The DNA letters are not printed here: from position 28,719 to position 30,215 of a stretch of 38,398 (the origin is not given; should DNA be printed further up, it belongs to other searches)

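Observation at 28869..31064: Two-glycosyltransferase operon inserted between capsid and connector genes, behind a strong hairpin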

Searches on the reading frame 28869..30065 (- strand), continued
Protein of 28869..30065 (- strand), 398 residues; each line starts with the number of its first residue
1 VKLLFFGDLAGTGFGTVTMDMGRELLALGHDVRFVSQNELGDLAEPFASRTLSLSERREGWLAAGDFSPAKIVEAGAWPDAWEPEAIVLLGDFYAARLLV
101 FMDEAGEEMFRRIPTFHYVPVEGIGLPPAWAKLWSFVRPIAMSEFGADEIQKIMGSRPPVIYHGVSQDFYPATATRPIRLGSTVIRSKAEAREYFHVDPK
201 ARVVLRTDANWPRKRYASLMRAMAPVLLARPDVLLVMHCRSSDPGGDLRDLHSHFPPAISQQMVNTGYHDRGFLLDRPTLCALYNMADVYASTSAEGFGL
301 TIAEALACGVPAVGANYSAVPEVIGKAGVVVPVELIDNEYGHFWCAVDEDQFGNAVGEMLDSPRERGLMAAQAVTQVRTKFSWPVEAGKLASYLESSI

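Call 27: search_solved_structures(query=window:28869-30065:-, max_evalue=0.001, show_alignments=2)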
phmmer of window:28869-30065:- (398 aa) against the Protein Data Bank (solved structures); distinct sequences matched with E-value up to 0.001: 10.
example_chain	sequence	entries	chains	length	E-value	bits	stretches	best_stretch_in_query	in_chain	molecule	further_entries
7qsg_A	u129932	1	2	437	9e-09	37.8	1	124-395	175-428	D-inositol 3-phosphate glycosyltransferase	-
5d00_A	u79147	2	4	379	2.2e-08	36.5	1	268-354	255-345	N-acetyl-alpha-D-glucosaminyl L-malate synthase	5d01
3oka_A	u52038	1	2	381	2.9e-08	36.1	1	203-396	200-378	GDP-mannose-dependent alpha-(1-6)-phosphatidylinositol monomannoside mannosyltransferase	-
3okc_A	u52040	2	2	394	3.1e-08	36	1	203-396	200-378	GDP-mannose-dependent alpha-(1-6)-phosphatidylinositol monomannoside mannosyltransferase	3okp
2jjm_A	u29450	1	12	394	3.3e-07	32.7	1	261-326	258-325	GLYCOSYL TRANSFERASE, GROUP 1 FAMILY PROTEIN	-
3mbo_A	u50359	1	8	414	3.8e-07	32.5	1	261-326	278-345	Glycosyltransferase, group 1 family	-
3c4q_A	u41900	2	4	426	3.5e-06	29.2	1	250-394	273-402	Predicted glycosyltransferases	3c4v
3c48_A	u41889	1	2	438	3.8e-06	29.2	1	250-394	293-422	Predicted glycosyltransferases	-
6n1x_A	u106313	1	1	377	4.7e-05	25.5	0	273-338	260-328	Glycosyltransferase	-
6d9t_A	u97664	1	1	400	5.7e-05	25.3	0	273-338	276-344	Glycosyl transferase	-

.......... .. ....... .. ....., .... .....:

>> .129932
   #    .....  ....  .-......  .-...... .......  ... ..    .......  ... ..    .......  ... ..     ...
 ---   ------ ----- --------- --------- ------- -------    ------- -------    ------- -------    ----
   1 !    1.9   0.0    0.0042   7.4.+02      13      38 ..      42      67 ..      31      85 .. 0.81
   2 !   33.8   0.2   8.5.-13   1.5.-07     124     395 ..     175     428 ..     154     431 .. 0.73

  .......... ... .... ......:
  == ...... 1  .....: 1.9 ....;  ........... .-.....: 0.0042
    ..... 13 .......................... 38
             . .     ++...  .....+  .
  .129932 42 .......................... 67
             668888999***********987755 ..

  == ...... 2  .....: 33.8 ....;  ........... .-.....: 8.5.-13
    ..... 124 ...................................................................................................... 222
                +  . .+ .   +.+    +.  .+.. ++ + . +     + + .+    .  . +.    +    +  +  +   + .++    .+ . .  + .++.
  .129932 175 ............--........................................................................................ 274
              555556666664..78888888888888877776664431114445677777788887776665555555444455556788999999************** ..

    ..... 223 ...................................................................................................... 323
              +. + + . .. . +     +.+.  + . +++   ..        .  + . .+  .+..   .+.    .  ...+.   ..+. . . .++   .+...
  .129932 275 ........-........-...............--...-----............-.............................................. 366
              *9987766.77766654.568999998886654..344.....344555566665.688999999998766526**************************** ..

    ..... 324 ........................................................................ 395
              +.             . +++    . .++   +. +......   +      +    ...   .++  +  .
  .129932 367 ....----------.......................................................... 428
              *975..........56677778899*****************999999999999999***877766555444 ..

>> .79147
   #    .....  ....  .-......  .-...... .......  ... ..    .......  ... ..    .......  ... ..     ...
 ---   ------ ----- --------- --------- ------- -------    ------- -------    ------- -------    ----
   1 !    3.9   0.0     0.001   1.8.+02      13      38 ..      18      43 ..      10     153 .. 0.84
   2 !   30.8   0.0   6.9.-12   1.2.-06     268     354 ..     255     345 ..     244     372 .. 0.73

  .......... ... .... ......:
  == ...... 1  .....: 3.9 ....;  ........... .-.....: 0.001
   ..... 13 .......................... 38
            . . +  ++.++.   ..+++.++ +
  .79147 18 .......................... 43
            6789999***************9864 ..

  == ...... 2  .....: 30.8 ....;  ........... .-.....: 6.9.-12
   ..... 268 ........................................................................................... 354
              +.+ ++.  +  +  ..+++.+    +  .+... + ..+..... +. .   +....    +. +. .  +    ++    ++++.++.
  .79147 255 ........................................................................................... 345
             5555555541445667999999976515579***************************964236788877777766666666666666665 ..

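Call 30: find_related_loci(query=A1, collection=viral_contigs, flank=10000)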
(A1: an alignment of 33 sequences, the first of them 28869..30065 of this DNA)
Query A1 (398 aa) in viral_contigs; peptide patterns used: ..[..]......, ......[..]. (x = any residue, [..] = any of these).
142 stretches matched a pattern; 121 encode a relative of the query (tblastn E <= 1e-3); the best 80 are kept; 79 distinct loci.
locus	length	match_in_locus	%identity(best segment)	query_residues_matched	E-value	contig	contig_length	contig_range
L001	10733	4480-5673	99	1-398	0e+0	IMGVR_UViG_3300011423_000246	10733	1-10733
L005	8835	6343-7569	52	2-398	9e-133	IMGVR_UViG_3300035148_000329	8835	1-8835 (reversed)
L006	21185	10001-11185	55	2-391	5e-131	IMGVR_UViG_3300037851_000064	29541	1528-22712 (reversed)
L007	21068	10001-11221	52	2-395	9e-130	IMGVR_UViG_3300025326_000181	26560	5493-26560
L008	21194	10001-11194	51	2-398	1e-128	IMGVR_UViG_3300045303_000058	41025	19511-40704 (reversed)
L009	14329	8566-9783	52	2-398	1e-128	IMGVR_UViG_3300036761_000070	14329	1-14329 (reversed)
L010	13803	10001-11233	50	1-394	1e-127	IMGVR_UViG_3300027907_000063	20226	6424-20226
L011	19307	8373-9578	52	1-394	1e-125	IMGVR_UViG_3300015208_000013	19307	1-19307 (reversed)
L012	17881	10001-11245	47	1-394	2e-120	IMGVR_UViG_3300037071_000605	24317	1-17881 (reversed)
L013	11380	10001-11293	49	1-394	3e-120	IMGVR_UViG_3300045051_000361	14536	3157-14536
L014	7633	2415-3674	49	1-383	2e-120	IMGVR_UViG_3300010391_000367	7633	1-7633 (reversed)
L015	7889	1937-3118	48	1-398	1e-114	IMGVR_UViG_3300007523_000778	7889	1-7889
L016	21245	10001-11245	49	2-395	7e-115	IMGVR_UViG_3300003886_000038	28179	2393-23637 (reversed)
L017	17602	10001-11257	46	2-398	7e-115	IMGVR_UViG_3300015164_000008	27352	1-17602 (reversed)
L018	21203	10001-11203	49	1-390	1e-114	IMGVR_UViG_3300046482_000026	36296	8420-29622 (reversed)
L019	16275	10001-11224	47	2-397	7e-114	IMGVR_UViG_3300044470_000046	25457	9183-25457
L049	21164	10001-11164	44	1-398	4e-96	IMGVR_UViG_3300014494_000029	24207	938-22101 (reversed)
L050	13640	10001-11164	44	1-398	7e-96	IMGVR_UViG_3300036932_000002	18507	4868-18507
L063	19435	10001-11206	44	1-398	4e-97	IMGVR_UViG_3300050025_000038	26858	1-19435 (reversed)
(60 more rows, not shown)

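Call 33: search_protein_families(library=pfam, proteins=[L003:1724-2419:+, L003:2924-3958:+, L003:3921-4985:+, L003:4982-6004:+, L049:9132-10004:+, L050:5625-6821:+, L050:6826-7641:+, L049:8093-8845:+, L019:3788-4546:+, L063:7862-8800:+], max_evalue=0.1)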
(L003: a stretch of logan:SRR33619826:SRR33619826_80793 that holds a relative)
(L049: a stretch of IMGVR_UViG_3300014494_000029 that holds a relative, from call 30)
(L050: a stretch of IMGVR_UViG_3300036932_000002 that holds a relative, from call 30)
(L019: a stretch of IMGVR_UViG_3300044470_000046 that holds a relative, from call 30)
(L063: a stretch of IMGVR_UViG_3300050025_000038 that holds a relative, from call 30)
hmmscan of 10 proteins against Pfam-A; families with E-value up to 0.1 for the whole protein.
L003:1724-2419:+ (231 aa): 2 families
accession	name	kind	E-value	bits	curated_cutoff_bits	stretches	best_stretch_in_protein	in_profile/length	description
PF05050.19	Methyltransf_21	-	7.3e-08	33.2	22.7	1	72-205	24-164/173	Methyltransferase FkbM domain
PF05175.20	MTS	-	0.09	12.8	23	0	42-102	26-86/170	Methyltransferase small domain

L003:2924-3958:+ (344 aa): 1 family
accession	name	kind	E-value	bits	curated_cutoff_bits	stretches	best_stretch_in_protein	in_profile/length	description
PF00535.33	Glycos_transf_2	-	0.0089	16.4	23.3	1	26-127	21-124/168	Glycosyl transferase family 2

L003:3921-4985:+ (354 aa): 1 family
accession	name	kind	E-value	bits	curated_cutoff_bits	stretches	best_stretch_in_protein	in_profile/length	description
PF13692.12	Glyco_trans_1_4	-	0.0086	16.8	27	1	228-269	67-105/142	Glycosyl transferases group 1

L003:4982-6004:+ (340 aa): 1 family
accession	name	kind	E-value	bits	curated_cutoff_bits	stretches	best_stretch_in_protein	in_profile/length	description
PF13524.12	Glyco_trans_1_2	-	0.0049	17.3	25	1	229-335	38-142/144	Glycosyl transferase-like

L049:9132-10004:+ (290 aa): 2 families
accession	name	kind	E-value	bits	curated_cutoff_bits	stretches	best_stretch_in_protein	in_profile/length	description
PF00535.33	Glycos_transf_2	-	3.6e-05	24.2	23.3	1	114-178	54-117/168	Glycosyl transferase family 2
PF13506.12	Glyco_transf_21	-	0.014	15.3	21.7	1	123-172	15-63/174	Glycosyl transferase family 21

L050:5625-6821:+ (398 aa): 8 families
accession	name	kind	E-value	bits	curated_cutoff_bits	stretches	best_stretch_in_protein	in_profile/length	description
PF01370.27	Epimerase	-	4.7e-39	134.7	20.9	1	105-306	1-227/240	NAD dependent epimerase/dehydratase family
PF16363.11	GDP_Man_Dehyd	-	8.3e-22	78.5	27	1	106-377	1-331/332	GDP-mannose 4,6 dehydratase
PF04321.23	RmlD_sub_bind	-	7.2e-19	68.4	27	1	103-335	1-234/287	RmlD substrate binding domain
PF07993.18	NAD_binding_4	-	2.9e-09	36.9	20.1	1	158-244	84-189/258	Male sterility protein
PF01073.25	3Beta_HSD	-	3.1e-06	26.9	22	1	106-304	1-229/280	3-beta hydroxysteroid dehydrogenase/isomerase family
PF13460.12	NAD_binding_10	-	3.6e-06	27.4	27.2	1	109-258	1-146/184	NAD(P)H-binding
PF02719.21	Polysacc_synt_2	-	0.00041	20.1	20.2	1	105-335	1-250/293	Polysaccharide biosynthesis protein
PF00106.31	adh_short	-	0.064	13.2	26.6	0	105-138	3-36/195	short chain dehydrogenase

L050:6826-7641:+ (271 aa): 2 families
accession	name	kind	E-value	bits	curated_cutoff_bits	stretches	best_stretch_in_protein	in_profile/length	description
PF00733.27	Asn_synthase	-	5.3e-52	178.1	21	2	4-127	4-137/354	Asparagine synthase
PF02540.23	NAD_synthase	-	0.019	14.5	21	1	2-39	5-42/242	NAD synthase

L049:8093-8845:+ (250 aa): 1 family
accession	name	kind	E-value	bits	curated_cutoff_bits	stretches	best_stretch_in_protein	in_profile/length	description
PF00535.33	Glycos_transf_2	-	0.068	13.5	23.3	0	73-141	36-105/168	Glycosyl transferase family 2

L019:3788-4546:+ (252 aa): 1 family
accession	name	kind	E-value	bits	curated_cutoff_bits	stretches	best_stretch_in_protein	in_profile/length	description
PF05523.17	FdtA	-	1.3e-40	138.6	23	1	104-226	5-128/131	WxcM-like, C-terminal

L063:7862-8800:+ (312 aa): 2 families
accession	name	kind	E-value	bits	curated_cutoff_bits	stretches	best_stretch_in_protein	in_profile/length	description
PF08541.16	ACP_syn_III_C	-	5.8e-26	90.9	26.6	1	222-308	1-87/90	3-Oxoacyl-[acyl-carrier-protein (ACP)] synthase III C terminal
PF08545.16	ACP_syn_III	-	4e-18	65.5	24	1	105-172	1-68/80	3-Oxoacyl-[acyl-carrier-protein (ACP)] synthase III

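Call 48: get_annotated_region(hit=H2, flank=7000)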
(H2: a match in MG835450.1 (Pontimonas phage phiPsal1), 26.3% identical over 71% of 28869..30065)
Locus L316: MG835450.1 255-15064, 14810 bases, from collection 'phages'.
description: Pontimonas phage phiPsal1, complete genome.
organism: Pontimonas phage phiPsal1 (NCBI taxid 2079347)
taxonomy: Viruses; Duplodnaviria; Heunggongvirae; Uroviricota; Caudoviricetes
host: Pontimonas salivibrio CL-TW6; source: -; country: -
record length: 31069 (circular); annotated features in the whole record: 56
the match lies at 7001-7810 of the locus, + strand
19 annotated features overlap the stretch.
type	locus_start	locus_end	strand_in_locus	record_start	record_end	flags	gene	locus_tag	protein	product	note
CDS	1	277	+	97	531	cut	-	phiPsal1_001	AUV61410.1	small terminase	-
CDS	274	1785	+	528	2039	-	-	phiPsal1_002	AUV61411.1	large terminase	-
CDS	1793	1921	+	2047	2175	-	-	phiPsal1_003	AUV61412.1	hypothetical protein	no BlastP matches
CDS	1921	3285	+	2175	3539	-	-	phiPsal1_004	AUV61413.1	portal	-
CDS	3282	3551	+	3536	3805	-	-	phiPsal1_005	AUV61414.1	hypothetical protein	BlastP matches in metagenome data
CDS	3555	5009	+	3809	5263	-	-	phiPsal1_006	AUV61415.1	prohead protease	-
CDS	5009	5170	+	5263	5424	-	-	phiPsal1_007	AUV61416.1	hypothetical protein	no BlastP matches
CDS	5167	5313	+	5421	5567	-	-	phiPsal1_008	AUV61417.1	hypothetical protein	no BlastP matches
CDS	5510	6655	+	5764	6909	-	-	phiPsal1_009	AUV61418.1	major capsid protein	HK97 including scaffold/propeptide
CDS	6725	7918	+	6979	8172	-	-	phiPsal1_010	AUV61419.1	group I glycosyltransferase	-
CDS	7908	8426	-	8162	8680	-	-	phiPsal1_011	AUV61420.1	SAM dependent methyltransferase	-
CDS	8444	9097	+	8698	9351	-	-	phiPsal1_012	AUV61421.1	GT2 family glycosyltransferase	-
CDS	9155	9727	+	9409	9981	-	-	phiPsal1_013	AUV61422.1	neck protein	neck protein HK97 gp6 family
CDS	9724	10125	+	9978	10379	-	-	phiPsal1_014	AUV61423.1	tail completion protein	-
CDS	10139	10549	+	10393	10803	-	-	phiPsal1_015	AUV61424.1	tail tube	-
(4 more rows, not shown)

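Call 78: predict_structure(alignment_id=A1)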
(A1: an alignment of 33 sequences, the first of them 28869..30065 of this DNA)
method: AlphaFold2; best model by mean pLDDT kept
length: 398 residues; sequences in the alignment: 33
mean_pLDDT: 92.1   pTM: 0.90
mean pLDDT of the five models: 92.1, 92.1, 91.1, 90.8, 90.0
residues with pLDDT >= 90: 313; 70-90: 62; 50-70: 23; < 50: 0
segments of 3 or more residues with pLDDT < 50: none
pLDDT, mean of each block of 10 residues (from residue 1): 88 82 96 79 83 63 71 78 93 90 93 96 95 97 97 97 92 97 97 97 96 95 98 97 94 96 93 86 98 92 97 97 96 94 96 98 97 94 96 94
secondary structure, 60 per line:
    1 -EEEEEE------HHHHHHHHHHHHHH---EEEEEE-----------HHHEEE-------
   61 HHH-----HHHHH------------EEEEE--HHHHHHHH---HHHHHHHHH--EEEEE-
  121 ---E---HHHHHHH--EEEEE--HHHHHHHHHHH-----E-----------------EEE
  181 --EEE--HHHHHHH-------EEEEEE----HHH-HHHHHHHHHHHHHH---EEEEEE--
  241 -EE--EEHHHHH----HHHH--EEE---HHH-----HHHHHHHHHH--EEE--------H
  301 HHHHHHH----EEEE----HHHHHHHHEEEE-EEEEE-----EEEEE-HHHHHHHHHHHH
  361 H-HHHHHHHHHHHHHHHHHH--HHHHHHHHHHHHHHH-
elements in order: E2-7 H14-27 E31-36 E51-53 H69-73 E86-90 H93-100 H104-112 E115-119 H128-134 E137-141 H144-154 E178-180 E183-185 H188-194 E202-207 H216-229 E233-238 H248-252 H257-260 E263-265 H277-286 E289-291 H300-307 E312-315 H320-327 E328-331 E333-337 E343-347 H349-361 H363-380 H383-397

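Call 83: fold_search(model_id=the predicted structure, library=pdb)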
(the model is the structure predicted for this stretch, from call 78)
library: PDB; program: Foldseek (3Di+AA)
matches with E <= 10: 1608; with E <= 0.001: 442
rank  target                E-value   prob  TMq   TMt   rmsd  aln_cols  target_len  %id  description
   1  3oy2_A                1.1e-18  1.00  0.76  0.77   3.8       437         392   16  Crystal structure of a putative glycosyltransferase from Paramecium bursaria Chlorella virus NY2A (released 2010-11-17)
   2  3c48_B                9.8e-17  1.00  0.47  0.48  11.6       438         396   18  Structure of the retaining glycosyltransferase MshA: The first step in mycothiol biosynthesis. Organism: Corynebacteri (released 2008-03-25)
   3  3c4q_A                2.1e-16  1.00  0.72  0.72   5.0       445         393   17  Structure of the retaining glycosyltransferase MshA : The first step in mycothiol biosynthesis. Organism : Corynebacte (released 2008-04-01)
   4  3c4q_B                2.8e-16  1.00  0.71  0.72   5.1       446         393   16  Structure of the retaining glycosyltransferase MshA : The first step in mycothiol biosynthesis. Organism : Corynebacte (released 2008-04-01)
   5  3c48_A                3.4e-16  1.00  0.47  0.47  12.5       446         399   16  Structure of the retaining glycosyltransferase MshA: The first step in mycothiol biosynthesis. Organism: Corynebacteri (released 2008-03-25)
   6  6n1x                  5.0e-16  1.00  0.66  0.69   6.3       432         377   15  BshA from Staphylococcus aureus complexed with UDP and N-acetylglucosamine (released 2019-08-21)
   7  5d00_B                8.2e-16  1.00  0.68  0.74   5.4       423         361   15  Crystal structure of BshA from B. subtilis complexed with N-acetylglucosaminyl-malate and UMP (released 2016-09-07)
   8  2gej                  1.1e-15  1.00  0.69  0.75   4.4       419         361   17  Crystal Structure of phosphatidylinositol mannosyltransferase (PimA) from Mycobacterium smegmatis in complex with GDP-Ma (released 2007-04-03)
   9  6kih_A                2.1e-15  1.00  0.71  0.71   5.0       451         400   16  Sucrose-phosphate synthase (tll1590) from Thermosynechococcus elongatus (released 2020-05-27)
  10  3oka_A                3.5e-15  1.00  0.64  0.67   5.4       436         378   19  Crystal structure of Corynebacterium glutamicum PimB' in complex with GDP-Man (triclinic crystal form) (released 2010-09-15)
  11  6kih_B                4.2e-15  1.00  0.72  0.72   4.6       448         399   16  Sucrose-phosphate synthase (tll1590) from Thermosynechococcus elongatus (released 2020-05-27)
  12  3mbo_A                8.1e-15  1.00  0.68  0.72   4.5       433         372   16  Crystal Structure of the Glycosyltransferase BaBshA bound with UDP and L-malate (released 2010-09-29)
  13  5d00_A                1.0e-14  1.00  0.65  0.71   6.8       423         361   17  Crystal structure of BshA from B. subtilis complexed with N-acetylglucosaminyl-malate and UMP (released 2016-09-07)
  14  5d01_B                1.1e-14  1.00  0.67  0.74   5.0       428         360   14  Crystal structure of BshA from B. subtilis complexed with N-acetylglucosaminyl-malate (released 2016-09-07)
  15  6d9t                  1.1e-14  1.00  0.67  0.71   6.0       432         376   15  BshA from Staphylococcus aureus complexed with UDP (released 2019-05-08)
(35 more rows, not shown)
